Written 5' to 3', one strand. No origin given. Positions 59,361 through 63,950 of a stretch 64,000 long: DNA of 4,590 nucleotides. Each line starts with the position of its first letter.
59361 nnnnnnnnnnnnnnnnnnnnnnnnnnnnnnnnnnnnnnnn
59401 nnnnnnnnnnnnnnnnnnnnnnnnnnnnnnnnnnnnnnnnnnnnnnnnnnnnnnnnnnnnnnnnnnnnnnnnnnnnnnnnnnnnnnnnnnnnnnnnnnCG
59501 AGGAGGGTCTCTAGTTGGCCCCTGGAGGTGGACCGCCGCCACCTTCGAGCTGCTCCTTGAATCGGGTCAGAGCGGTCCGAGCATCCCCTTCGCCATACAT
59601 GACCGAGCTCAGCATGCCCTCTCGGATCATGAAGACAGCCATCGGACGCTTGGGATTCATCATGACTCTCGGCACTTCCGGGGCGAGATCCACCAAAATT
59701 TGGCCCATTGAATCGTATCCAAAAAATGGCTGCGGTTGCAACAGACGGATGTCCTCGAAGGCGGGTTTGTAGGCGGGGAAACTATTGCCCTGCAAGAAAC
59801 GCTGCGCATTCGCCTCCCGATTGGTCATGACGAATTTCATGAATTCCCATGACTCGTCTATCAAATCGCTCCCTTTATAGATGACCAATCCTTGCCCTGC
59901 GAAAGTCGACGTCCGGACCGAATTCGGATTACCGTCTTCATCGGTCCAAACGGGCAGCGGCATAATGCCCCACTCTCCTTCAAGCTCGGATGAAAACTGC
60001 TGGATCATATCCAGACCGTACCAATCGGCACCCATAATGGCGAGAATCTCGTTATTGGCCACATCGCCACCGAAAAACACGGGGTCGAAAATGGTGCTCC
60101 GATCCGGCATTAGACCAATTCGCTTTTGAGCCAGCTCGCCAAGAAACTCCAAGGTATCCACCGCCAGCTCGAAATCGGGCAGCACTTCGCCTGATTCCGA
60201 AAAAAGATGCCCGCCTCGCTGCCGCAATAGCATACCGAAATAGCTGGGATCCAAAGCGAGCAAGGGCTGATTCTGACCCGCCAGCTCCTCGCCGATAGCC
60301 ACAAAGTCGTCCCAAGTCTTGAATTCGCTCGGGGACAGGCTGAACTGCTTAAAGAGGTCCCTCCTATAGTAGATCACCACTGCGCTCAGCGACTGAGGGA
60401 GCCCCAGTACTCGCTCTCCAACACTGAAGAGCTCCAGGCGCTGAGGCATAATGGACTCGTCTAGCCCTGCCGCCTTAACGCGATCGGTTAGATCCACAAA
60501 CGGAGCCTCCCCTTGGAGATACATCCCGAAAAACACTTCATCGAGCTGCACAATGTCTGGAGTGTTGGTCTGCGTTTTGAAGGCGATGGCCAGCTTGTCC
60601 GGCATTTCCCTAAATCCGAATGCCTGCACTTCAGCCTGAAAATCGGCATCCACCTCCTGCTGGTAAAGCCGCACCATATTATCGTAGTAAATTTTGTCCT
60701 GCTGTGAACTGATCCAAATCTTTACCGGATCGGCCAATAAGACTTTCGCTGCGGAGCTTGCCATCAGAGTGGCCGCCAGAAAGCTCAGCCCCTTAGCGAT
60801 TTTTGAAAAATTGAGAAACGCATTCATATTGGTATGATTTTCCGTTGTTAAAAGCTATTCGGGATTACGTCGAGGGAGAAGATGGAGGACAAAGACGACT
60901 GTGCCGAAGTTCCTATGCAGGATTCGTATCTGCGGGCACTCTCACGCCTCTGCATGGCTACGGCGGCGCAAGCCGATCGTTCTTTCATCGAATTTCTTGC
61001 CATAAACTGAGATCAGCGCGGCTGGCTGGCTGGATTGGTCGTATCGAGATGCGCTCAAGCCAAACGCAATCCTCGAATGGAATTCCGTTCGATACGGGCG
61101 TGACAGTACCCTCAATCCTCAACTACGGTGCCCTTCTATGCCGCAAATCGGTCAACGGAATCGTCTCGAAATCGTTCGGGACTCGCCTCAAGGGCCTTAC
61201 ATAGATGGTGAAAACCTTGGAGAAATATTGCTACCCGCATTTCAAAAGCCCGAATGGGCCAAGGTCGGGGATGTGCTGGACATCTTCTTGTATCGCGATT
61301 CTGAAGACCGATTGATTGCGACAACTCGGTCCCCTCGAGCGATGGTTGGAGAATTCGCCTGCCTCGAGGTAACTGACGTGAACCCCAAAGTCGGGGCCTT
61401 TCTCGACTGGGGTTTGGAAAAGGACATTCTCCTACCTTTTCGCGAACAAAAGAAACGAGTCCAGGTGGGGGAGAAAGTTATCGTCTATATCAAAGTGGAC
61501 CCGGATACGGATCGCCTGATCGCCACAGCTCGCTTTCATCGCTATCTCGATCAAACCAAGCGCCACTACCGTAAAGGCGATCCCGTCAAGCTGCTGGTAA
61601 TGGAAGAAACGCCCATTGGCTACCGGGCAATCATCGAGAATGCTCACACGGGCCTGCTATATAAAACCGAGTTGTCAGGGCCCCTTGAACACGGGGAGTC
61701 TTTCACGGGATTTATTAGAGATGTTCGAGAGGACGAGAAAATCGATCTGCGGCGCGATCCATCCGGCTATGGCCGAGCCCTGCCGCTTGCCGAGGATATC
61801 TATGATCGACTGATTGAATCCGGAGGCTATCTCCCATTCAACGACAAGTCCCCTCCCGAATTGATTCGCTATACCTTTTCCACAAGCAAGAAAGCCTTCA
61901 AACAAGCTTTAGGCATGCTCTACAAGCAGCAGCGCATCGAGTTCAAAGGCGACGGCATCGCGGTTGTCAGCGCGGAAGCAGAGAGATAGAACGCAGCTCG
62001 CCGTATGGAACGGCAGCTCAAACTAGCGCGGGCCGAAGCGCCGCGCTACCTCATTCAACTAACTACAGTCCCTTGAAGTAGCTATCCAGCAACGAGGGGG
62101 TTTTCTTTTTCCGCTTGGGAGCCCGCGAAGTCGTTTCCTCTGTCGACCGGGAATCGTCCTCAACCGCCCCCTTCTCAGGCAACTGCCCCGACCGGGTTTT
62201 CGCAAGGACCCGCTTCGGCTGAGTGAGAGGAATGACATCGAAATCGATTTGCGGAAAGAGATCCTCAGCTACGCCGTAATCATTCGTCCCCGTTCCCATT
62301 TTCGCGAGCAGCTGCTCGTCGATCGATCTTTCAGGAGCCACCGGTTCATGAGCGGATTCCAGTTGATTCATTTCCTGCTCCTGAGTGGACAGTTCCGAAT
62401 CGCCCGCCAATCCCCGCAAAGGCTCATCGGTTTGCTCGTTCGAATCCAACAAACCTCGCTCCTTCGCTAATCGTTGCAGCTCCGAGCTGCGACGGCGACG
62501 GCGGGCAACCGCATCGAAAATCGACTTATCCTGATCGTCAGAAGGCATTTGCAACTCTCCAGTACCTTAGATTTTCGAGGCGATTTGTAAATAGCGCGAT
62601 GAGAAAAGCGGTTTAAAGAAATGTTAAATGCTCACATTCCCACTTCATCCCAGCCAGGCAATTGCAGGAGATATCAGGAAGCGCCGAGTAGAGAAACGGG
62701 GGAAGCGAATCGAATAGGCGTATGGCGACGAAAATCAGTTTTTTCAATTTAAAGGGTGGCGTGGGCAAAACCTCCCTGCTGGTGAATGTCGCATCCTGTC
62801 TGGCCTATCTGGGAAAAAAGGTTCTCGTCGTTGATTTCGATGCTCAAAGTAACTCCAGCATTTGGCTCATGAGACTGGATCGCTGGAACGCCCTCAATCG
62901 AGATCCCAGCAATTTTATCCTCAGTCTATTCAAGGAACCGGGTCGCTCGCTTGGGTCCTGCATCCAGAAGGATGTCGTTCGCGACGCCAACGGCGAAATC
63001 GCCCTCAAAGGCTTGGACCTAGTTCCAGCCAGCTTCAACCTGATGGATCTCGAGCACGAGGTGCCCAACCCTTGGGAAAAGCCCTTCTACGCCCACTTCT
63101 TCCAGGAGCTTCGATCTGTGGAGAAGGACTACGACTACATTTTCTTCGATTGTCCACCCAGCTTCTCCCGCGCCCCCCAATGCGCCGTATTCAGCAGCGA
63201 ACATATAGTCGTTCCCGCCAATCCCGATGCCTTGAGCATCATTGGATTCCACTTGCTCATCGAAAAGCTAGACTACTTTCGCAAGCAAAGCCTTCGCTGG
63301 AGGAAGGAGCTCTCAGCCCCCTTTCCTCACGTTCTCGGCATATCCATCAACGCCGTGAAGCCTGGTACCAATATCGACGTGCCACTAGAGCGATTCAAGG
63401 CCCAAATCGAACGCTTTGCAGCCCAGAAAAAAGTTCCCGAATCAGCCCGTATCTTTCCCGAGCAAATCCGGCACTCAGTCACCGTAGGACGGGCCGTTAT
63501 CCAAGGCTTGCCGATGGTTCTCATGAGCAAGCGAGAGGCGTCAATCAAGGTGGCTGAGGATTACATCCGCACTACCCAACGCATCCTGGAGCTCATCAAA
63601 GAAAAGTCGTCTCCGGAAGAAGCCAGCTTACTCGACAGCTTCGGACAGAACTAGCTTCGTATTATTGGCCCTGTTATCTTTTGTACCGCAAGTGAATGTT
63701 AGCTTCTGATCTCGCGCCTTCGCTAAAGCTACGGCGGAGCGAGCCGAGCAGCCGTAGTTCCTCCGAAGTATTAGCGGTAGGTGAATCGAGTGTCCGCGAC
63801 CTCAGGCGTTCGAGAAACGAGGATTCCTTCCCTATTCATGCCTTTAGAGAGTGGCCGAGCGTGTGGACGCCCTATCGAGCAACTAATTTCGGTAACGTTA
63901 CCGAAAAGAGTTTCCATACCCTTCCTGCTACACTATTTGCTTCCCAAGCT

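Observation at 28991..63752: A 30-31-nt mini-element sits at the identical position inside three different REP variants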

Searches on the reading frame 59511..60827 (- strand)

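Call 37: search_protein_families(library=pfam, proteins=[window:59511-60827:-])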
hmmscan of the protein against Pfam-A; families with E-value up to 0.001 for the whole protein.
window:59511-60827:- (438 aa): 2 families
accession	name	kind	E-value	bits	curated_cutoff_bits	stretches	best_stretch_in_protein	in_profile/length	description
PF01547.30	SBP_bac_1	-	1.2e-21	78.4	26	1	65-337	26-304/307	Bacterial extracellular solute-binding protein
PF13416.11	SBP_bac_8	-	7.9e-15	55.8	27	1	55-354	6-263/279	Bacterial extracellular solute-binding protein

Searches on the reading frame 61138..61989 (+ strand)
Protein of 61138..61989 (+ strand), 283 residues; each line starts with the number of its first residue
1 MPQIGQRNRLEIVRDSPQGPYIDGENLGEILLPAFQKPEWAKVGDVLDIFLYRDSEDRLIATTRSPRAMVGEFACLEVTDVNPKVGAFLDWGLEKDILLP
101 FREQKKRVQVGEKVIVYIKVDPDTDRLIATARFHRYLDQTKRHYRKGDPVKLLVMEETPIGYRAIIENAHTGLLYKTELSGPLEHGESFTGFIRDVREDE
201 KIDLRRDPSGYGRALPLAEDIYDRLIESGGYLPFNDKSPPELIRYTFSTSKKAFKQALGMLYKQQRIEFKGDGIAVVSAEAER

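Call 31: find_encoding_contigs(protein=window:61138-61989:+, flank=10000, max_places=6)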
Protein window:61138-61989:+ (283 aa): 15 contigs read that carry it; 6 places shown.
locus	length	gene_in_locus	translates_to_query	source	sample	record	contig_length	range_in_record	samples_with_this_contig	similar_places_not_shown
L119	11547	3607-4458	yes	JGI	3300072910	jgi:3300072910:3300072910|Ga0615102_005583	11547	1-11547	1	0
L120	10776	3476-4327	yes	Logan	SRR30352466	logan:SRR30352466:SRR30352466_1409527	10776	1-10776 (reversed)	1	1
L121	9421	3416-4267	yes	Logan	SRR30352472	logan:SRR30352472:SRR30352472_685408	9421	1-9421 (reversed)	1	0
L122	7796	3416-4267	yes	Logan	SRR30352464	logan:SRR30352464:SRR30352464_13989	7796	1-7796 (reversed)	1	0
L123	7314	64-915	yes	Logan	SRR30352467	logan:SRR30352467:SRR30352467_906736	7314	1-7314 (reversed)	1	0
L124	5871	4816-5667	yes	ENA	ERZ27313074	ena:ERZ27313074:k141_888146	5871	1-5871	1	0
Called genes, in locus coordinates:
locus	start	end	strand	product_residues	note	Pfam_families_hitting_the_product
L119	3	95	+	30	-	?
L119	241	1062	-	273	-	PF00528:BPD_transp_1 (weak)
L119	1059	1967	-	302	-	PF00528:BPD_transp_1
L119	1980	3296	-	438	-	PF01547:SBP_bac_1, PF13416:SBP_bac_8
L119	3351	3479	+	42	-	-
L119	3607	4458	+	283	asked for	PF13509:S1_2, PF21191:CvfB_1st (faint), PF13509:S1_2 (weak), PF17783:WHD_CvfB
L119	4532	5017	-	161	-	-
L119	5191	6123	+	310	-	PF01656:CbiA, PF06564:CBP_BcsQ (faint), PF09140:MipZ (faint), PF10609:ParA (weak), PF13614:AAA_31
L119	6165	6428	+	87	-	-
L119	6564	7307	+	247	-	PF00106:adh_short, PF08659:KR, PF23441:SDR, PF13561:adh_short_C2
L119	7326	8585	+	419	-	PF00109:ketoacyl-synt, PF02801:Ketoacyl-synt_C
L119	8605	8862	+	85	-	PF00550:PP-binding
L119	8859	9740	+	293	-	PF03279:Lip_A_acyltrans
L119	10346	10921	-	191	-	-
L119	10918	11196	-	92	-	-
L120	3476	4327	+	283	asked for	PF13509:S1_2, PF21191:CvfB_1st (faint), PF13509:S1_2 (weak), PF17783:WHD_CvfB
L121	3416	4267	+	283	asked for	PF13509:S1_2, PF21191:CvfB_1st (faint), PF13509:S1_2 (weak), PF17783:WHD_CvfB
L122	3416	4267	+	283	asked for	PF13509:S1_2, PF21191:CvfB_1st (faint), PF13509:S1_2 (weak), PF17783:WHD_CvfB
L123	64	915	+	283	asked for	PF13509:S1_2, PF21191:CvfB_1st (faint), PF13509:S1_2 (weak), PF17783:WHD_CvfB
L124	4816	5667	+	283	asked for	PF13509:S1_2, PF21191:CvfB_1st (faint), PF13509:S1_2 (weak), PF17783:WHD_CvfB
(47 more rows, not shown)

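Call 60: find_homologous_proteins(query=window:61138-61989:+, max_evalue=1e-40)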
Query window:61138-61989:+ (283 aa): 7413 proteins with E <= 1e-40 among 8000 candidates; the best 120 are listed.
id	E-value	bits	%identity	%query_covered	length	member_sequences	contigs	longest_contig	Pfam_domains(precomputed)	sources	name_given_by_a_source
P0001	1.3e-186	637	100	100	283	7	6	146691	PF21191.4,PF13509.13,PF17783.8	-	-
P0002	1.2e-176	604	95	100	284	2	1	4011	PF21191.4,PF13509.13,PF17783.8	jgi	-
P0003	4.0e-165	566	93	100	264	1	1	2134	PF21191.4,PF13509.13,PF17783.8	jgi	jgi:predicted RNA-binding protein (virulence factor B family)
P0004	4.2e-165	566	88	99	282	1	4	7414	PF13509.13,PF17783.8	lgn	-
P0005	1.9e-164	564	88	99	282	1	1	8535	PF13509.13,PF17783.8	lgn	-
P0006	1.2e-162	558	85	99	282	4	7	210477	PF13509.13,PF17783.8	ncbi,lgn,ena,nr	ncbi:MAG TPA: GntR family transcriptional regulator [Opitutae bacterium]|nr:GntR family transcriptio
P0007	2.1e-155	534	82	99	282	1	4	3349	PF13509.13,PF17783.8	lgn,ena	-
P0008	5.0e-155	533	82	99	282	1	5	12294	PF13509.13,PF17783.8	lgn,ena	-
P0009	5.0e-155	533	82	99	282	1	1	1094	PF13509.13,PF17783.8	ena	-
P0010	2.0e-154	531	82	99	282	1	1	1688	PF13509.13,PF17783.8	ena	-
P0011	2.1e-154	531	82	99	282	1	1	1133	PF13509.13,PF17783.8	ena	-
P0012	3.5e-154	530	82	99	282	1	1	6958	PF13509.13,PF17783.8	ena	-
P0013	9.0e-154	529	82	99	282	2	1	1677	PF13509.13,PF17783.8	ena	-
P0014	6.0e-150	516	80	98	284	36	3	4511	PF13509.13,PF17783.8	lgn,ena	-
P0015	1.8e-134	466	84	84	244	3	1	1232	PF13509.13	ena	-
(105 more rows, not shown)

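Call 61: find_encoding_contigs(protein=P0006, flank=10000, max_places=3)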
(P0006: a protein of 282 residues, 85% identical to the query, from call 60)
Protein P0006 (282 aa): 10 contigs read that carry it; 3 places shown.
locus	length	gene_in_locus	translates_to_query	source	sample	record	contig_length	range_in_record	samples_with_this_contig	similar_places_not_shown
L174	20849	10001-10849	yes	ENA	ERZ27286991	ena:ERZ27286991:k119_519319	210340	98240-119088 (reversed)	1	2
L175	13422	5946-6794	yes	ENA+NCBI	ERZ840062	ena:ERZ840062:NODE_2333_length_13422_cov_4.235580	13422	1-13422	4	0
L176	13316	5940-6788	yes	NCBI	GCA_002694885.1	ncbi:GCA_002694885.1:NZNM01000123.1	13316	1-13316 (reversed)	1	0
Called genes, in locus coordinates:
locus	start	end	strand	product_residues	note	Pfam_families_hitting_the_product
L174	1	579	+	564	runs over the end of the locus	PF22807:TrAA12, PF23500:DUF7133 (faint), PF07995:GSDH, PF00034:Cytochrom_C, PF13442:Cytochrome_CBB3 (weak)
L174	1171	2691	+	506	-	PF07690:MFS_1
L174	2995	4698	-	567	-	PF00884:Sulfatase, PF01663:Phosphodiest (faint), PF16347:SGSH_C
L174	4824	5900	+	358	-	PF00149:Metallophos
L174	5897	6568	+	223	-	PF13442:Cytochrome_CBB3 (faint), PF00034:Cytochrom_C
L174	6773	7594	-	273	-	PF00528:BPD_transp_1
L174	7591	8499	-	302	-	PF00528:BPD_transp_1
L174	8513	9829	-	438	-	PF01547:SBP_bac_1, PF13416:SBP_bac_8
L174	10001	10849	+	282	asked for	PF13509:S1_2, PF17783:WHD_CvfB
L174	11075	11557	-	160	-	-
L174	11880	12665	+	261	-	PF13614:AAA_31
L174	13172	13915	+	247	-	PF00106:adh_short, PF08659:KR, PF23441:SDR, PF13561:adh_short_C2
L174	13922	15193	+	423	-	PF00109:ketoacyl-synt, PF02801:Ketoacyl-synt_C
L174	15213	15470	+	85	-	PF00550:PP-binding (weak)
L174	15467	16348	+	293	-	PF03279:Lip_A_acyltrans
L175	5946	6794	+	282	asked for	PF13509:S1_2, PF17783:WHD_CvfB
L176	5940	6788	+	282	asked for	PF13509:S1_2, PF17783:WHD_CvfB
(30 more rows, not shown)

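Call 62: find_encoding_contigs(protein=P0005, flank=10000, max_places=2)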
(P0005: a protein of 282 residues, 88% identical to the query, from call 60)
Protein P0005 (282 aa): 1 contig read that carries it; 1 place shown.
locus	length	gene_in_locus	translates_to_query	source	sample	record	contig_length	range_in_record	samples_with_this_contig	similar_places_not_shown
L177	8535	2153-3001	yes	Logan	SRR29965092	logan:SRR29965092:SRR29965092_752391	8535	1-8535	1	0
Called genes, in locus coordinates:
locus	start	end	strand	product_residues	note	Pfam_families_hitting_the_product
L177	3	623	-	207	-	?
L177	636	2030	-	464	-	PF01547:SBP_bac_1, PF13416:SBP_bac_8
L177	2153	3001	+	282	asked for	PF13509:S1_2, PF17783:WHD_CvfB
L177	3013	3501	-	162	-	-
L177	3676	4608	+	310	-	PF01656:CbiA, PF06564:CBP_BcsQ (faint), PF09140:MipZ (faint), PF10609:ParA (weak), PF13614:AAA_31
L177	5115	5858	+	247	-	PF00106:adh_short, PF08659:KR (weak), PF23441:SDR, PF13561:adh_short_C2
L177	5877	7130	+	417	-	PF00109:ketoacyl-synt, PF02801:Ketoacyl-synt_C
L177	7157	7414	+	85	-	PF00550:PP-binding (weak)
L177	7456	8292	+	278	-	PF03279:Lip_A_acyltrans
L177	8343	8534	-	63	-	?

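Call 65: find_encoding_contigs(protein=P0008, flank=6000, max_places=2)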
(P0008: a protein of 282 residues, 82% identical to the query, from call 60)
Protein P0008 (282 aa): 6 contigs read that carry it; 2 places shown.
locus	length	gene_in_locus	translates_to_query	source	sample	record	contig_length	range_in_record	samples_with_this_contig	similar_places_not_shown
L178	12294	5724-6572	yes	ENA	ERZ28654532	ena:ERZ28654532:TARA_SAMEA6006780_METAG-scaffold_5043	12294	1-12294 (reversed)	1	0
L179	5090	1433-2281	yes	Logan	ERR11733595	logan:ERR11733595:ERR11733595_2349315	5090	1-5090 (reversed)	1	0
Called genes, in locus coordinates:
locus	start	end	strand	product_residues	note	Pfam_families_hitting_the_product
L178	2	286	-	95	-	?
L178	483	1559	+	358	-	PF00149:Metallophos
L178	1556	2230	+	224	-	PF13442:Cytochrome_CBB3 (faint), PF00034:Cytochrom_C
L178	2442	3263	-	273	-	PF00528:BPD_transp_1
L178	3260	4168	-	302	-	PF00528:BPD_transp_1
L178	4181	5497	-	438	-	PF01547:SBP_bac_1, PF13416:SBP_bac_8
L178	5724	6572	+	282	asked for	PF13509:S1_2, PF17783:WHD_CvfB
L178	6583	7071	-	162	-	-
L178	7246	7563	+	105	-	PF13614:AAA_31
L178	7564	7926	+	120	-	PF13614:AAA_31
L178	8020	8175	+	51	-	-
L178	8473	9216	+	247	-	PF00106:adh_short, PF08659:KR, PF23441:SDR, PF13561:adh_short_C2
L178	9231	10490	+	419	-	PF00109:ketoacyl-synt, PF02801:Ketoacyl-synt_C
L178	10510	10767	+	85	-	PF00550:PP-binding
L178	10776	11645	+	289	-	PF03279:Lip_A_acyltrans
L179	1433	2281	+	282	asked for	PF13509:S1_2, PF17783:WHD_CvfB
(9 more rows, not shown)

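Call 66: find_encoding_contigs(protein=P0004, flank=6000, max_places=2)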
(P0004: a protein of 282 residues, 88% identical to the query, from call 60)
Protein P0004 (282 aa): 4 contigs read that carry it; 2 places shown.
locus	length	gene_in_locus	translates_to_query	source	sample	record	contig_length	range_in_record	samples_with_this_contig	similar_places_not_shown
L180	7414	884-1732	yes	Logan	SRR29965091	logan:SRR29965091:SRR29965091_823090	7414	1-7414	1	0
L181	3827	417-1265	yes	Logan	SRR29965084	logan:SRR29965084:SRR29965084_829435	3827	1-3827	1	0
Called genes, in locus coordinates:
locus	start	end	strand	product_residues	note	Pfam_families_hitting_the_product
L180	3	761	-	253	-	?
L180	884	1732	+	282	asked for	PF13509:S1_2, PF17783:WHD_CvfB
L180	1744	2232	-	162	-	-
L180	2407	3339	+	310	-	PF01656:CbiA, PF06564:CBP_BcsQ (faint), PF09140:MipZ (faint), PF10609:ParA (weak), PF13614:AAA_31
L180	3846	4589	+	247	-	PF00106:adh_short, PF08659:KR (weak), PF23441:SDR, PF13561:adh_short_C2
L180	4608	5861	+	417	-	PF00109:ketoacyl-synt, PF02801:Ketoacyl-synt_C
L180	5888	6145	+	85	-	PF00550:PP-binding (weak)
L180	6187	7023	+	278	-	PF03279:Lip_A_acyltrans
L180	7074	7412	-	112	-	?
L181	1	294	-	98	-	?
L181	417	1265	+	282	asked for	PF13509:S1_2, PF17783:WHD_CvfB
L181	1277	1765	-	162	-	-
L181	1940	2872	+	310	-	PF01656:CbiA, PF06564:CBP_BcsQ (faint), PF09140:MipZ (faint), PF10609:ParA (weak), PF13614:AAA_31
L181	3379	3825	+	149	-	?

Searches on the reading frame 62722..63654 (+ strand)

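Call 37: search_protein_families(library=pfam, proteins=[window:62722-63654:+])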
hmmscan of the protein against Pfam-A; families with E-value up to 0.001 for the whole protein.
window:62722-63654:+ (310 aa): 7 families
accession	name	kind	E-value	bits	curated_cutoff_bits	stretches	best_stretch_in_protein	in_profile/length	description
PF13614.12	AAA_31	-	1.8e-34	119.6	27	1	4-189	3-170/177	AAA domain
PF01656.29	CbiA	-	3.4e-12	46.8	25.4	1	5-175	1-54/125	CobQ/CobB/MinD/ParA nucleotide binding domain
PF06564.18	CBP_BcsQ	-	4.6e-09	36.6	21.3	1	8-42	7-41/234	Cellulose biosynthesis protein BcsQ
PF09140.17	MipZ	-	9.3e-09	35.4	20.7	1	5-46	3-44/262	ATPase MipZ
PF10609.15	ParA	-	1.8e-06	28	27.1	1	5-147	6-122/246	NUBPL iron-transfer P-loop NTPase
PF02374.21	ArsA_ATPase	-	4.6e-05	23.2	24.3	1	4-41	2-39/305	Anion-transporting ATPase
PF00142.24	Fer4_NifH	-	0.00014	21.9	25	1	10-50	7-47/271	4Fe-4S iron sulfur cluster binding proteins, NifH/frxC family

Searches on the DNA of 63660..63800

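Call 47: search_rna_families(source=window, start=63660, end=63800, threshold=evalue, max_evalue=10)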
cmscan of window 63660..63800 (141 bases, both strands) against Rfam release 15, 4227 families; matches with E-value up to 10: 2.
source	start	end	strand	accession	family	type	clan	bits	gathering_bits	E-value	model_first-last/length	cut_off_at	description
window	63672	63739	+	RF04350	Plastid-ndhJ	Cis-reg;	-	11.6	43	7.7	1-57/57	no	Plastid-ndhJ 3UTR RNA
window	63757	63786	-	RF02172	RFPL3-AS1_2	Gene; lncRNA;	-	8.9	40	3.6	43-71/71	no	RFPL3 antisense RNA 1 conserved region 2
